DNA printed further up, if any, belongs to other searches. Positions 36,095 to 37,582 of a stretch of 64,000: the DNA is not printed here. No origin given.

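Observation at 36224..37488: Solo TnpB packaged in a TIR + 8-bp target-duplication unit, unlike canonical IS200/IS605 or IS607 architecture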

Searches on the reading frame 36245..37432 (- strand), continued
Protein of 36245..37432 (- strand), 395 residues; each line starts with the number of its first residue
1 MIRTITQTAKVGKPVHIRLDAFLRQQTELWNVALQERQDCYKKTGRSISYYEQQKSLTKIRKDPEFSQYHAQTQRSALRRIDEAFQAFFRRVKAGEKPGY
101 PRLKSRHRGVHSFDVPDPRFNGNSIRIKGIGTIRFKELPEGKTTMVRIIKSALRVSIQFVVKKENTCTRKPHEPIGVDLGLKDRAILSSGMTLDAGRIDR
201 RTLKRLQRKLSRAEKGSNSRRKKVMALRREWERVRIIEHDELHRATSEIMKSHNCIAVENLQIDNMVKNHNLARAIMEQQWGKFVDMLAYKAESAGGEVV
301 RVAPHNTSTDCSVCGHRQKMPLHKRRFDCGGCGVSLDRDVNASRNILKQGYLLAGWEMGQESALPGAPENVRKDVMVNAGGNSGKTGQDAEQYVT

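Call 36: find_related_loci(query=A1, collection=genome_contigs, flank=1500)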
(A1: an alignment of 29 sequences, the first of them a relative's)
Query A1 (395 aa) in genome_contigs; peptide patterns used: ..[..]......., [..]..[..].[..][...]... (x = any residue, [..] = any of these).
600 stretches matched a pattern (row limit reached: there are more); 563 encode a relative of the query (tblastn E <= 1e-3); the best 80 are kept; 80 distinct loci.
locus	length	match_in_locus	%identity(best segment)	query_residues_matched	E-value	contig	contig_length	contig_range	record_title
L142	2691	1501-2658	66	1-393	0e+0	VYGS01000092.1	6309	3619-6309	MAG: Gammaproteobacteria bacterium isolate SB0678_bin_7 NODE_3799_length_6309_cov_7.640230, whole genome shotgun sequenc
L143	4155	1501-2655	58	2-393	2e-148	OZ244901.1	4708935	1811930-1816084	MAG: Paracoccaceae bacterium isolate 099955af-6f2a-495a-b55e-941898089180 genome assembly, chromosome: 1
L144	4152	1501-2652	57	2-392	6e-148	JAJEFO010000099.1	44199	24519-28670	MAG: Silicimonas sp. isolate p16x43bins.5 k141_281822, whole genome shotgun sequence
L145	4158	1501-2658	57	1-393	6e-148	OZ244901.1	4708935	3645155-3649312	MAG: Paracoccaceae bacterium isolate 099955af-6f2a-495a-b55e-941898089180 genome assembly, chromosome: 1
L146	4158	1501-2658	56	2-393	7e-144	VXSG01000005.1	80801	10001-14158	MAG: Boseongicola sp. SB0665_bin_10 NODE_193_length_80801_cov_13.240235, whole genome shotgun sequence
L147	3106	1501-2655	57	2-392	1e-146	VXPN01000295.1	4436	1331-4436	MAG: Boseongicola sp. SB0662_bin_57 NODE_11701_length_4436_cov_48.803241, whole genome shotgun sequence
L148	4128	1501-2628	46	3-374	2e-100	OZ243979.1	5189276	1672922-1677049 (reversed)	MAG: uncultured Candidatus Binatia bacterium isolate 1ea5a42d-c5b0-4d9d-a207-f079449ea76f genome assembly, chromosome: 1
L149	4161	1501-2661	45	1-368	8e-99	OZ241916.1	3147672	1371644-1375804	MAG: Arenicellales bacterium isolate a287b4df-af8e-412d-a002-b367a65622cc genome assembly, chromosome: 1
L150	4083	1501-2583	46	1-353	1e-98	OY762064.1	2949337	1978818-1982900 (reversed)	MAG: Gammaproteobacteria bacterium isolate 5875f011-1e0e-4071-bb50-440bf5799690 genome assembly, chromosome: 1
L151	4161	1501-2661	45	1-368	9e-98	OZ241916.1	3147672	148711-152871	MAG: Arenicellales bacterium isolate a287b4df-af8e-412d-a002-b367a65622cc genome assembly, chromosome: 1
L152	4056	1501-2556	48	1-350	2e-97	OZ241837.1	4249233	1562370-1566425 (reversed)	MAG: Arenicellales bacterium isolate e136e302-b5bb-49f9-86ed-29cc4dfdc771 genome assembly, chromosome: 1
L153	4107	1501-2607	47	3-369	5e-97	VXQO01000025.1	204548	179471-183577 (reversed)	MAG: Gemmatimonadetes bacterium isolate SB0664_bin_10 NODE_45_length_204548_cov_84.790868, whole genome shotgun sequence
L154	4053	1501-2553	48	1-350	2e-96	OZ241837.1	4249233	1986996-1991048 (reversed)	MAG: Arenicellales bacterium isolate e136e302-b5bb-49f9-86ed-29cc4dfdc771 genome assembly, chromosome: 1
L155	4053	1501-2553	46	1-350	3e-96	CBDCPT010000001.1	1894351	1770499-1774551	MAG: Arenicellales bacterium isolate fadde0ce-b209-473f-868c-ec93306c25c8 genome assembly, contig: contig_1, whole genom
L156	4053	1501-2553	45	1-350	8e-95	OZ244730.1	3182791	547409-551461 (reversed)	MAG: Arenicellales bacterium isolate 47a2fcf5-af63-40bb-846f-e483aacbb5bc genome assembly, chromosome: 1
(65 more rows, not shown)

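Call 72: search_solved_structures(query=window:36248-37432:-, max_evalue=0.001, show_alignments=1)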
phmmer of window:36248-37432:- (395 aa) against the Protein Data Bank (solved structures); distinct sequences matched with E-value up to 0.001: 21.
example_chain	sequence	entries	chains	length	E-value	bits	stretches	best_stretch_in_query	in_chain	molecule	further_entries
9yyg_A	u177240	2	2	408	4.6e-45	157.3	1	29-355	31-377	AI-designed RNA-guided nuclease | AI-generated RNA-guided nuclease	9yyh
8bf8_A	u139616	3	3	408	5.5e-36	127.4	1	29-355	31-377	RNA-guided DNA endonuclease TnpB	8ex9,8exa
8h1j_A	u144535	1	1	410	5.6e-36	127.4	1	29-355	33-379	RNA-guided DNA endonuclease TnpB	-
9jfo_A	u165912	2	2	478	4e-20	75.2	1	229-348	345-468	LaTranC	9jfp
9jfq_A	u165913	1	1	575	4.1e-20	75.2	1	229-348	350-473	LaTranC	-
8iaz_A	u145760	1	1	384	7.7e-18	67.7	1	72-346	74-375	Transposase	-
9j09_A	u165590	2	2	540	1.1e-16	64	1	200-358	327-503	Transposase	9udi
8hr5_A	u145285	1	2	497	1.7e-11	46.8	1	174-349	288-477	Transposase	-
9b0l_P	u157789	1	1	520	5.2e-11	45.2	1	172-351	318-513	TnpB-like protein L79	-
8j1j_A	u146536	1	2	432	1.5e-09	40.5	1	199-347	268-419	Transposase IS605 OrfB C-terminal domain-containing protein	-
8j3r_A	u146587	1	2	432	3.1e-09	39.4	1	199-347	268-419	Transposase IS605 OrfB C-terminal domain-containing protein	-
8j12_A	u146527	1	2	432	4.3e-09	38.9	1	200-347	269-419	Transposase IS605 OrfB C-terminal domain-containing protein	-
7wju_A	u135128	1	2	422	4.4e-09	38.9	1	200-347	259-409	OrfB_Zn_ribbon domain-containing protein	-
8dzj_A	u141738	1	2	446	5e-09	38.7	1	200-347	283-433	OrfB_Zn_ribbon domain-containing protein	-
9nzo_B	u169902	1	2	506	7.7e-09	38.1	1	197-364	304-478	Cas12f Effector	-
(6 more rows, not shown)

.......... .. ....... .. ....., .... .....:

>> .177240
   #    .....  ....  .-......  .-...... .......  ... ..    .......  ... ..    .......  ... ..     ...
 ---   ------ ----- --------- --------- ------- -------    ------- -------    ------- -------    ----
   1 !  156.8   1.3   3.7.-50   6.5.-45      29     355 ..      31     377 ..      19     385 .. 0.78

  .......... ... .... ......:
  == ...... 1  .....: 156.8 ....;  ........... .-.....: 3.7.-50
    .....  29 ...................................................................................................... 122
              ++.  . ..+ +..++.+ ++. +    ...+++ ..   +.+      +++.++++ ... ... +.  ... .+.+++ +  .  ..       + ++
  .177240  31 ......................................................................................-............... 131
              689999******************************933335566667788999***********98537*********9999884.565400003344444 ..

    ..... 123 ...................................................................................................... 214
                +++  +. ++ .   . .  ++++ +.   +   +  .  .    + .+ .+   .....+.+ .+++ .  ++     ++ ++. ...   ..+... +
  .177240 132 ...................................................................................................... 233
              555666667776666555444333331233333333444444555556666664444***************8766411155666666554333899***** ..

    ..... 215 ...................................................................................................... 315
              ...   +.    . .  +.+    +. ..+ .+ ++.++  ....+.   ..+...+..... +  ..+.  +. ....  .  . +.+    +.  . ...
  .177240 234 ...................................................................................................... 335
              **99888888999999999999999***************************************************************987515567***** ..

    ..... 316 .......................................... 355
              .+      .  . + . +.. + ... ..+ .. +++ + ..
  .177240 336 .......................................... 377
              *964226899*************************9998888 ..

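Call 80: find_related_loci(query=A1, collection=viral_contigs, flank=1500)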
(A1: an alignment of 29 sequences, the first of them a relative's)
Query A1 (395 aa) in viral_contigs; peptide patterns used: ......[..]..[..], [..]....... (x = any residue, [..] = any of these).
600 stretches matched a pattern (row limit reached: there are more); 545 encode a relative of the query (tblastn E <= 1e-3); the best 80 are kept; 80 distinct loci.
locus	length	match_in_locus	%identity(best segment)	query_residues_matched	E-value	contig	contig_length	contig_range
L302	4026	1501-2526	37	18-350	2e-64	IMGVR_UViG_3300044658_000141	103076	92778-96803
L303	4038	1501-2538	38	18-350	7e-62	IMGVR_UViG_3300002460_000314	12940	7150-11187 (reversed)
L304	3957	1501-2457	36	28-350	9e-60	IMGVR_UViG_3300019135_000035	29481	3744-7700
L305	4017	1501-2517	36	19-350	8e-59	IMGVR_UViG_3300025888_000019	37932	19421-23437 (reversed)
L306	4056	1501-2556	38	29-381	2e-58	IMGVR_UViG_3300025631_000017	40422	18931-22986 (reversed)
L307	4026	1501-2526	37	29-350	3e-57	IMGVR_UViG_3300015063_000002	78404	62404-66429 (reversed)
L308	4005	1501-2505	38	19-346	6e-57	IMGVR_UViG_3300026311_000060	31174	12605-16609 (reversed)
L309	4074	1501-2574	36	1-350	1e-56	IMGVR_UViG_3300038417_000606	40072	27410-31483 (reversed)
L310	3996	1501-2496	37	29-350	1e-56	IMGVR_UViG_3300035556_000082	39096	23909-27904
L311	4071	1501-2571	36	16-362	4e-56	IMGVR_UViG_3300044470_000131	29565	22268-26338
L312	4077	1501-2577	35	1-350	1e-55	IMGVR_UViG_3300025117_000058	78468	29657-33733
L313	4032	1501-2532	35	19-350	2e-55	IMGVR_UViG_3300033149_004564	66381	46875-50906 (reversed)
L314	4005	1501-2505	36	29-350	2e-55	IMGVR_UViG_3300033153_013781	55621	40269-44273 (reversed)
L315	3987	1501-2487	38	28-350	5e-55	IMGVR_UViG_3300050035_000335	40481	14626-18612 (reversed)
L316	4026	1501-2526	35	19-350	1e-54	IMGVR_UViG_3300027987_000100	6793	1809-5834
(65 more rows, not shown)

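Call 84: find_encoding_contigs(protein=P0004, flank=1500, max_places=4)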
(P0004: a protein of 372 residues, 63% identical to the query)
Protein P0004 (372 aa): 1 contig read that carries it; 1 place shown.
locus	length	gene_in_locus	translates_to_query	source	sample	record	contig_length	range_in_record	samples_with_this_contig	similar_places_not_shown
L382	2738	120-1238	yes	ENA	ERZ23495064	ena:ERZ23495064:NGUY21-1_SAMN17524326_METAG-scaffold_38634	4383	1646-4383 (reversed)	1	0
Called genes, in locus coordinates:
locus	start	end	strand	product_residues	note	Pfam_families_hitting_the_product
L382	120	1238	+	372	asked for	PF01385:OrfB_IS605, PF07282:Cas12f1-like_TNB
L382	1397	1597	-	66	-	-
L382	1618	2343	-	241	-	PF09233:Endonuc-EcoRV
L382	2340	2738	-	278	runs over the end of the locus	PF02086:MethyltransfD12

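Call 85: find_encoding_contigs(protein=P0005, flank=1500, max_places=4)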
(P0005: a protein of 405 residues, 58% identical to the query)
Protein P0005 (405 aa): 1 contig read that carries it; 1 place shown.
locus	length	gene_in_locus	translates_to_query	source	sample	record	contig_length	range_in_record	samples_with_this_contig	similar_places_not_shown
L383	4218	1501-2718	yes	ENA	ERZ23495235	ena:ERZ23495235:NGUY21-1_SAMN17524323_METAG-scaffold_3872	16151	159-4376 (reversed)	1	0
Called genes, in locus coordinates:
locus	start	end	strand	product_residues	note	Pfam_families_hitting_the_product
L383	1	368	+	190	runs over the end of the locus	-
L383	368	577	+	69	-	-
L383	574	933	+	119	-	PF20137:BubE (weak)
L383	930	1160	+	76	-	-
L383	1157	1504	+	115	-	PF20137:BubE (weak)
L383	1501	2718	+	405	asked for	PF01385:OrfB_IS605, PF07282:Cas12f1-like_TNB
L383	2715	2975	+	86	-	-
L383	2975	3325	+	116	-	-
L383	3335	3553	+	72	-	-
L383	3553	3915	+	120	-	PF20137:BubE (weak)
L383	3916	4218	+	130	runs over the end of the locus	-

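Call 86: find_encoding_contigs(protein=P0010, flank=1500, max_places=4)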
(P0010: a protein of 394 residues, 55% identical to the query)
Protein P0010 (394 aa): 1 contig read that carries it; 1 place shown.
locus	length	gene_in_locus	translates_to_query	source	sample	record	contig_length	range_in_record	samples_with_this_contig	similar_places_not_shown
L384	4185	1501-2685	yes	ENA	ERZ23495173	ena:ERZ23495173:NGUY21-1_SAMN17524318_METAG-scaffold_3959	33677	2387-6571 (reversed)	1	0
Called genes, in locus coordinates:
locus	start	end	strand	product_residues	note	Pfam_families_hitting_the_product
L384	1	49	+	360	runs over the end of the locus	-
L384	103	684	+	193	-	PF00126:HTH_1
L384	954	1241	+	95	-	-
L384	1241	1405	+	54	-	-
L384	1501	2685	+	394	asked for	PF01385:OrfB_IS605, PF07282:Cas12f1-like_TNB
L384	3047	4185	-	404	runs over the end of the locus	PF12838:Fer4_7 (weak), PF13484:Fer4_16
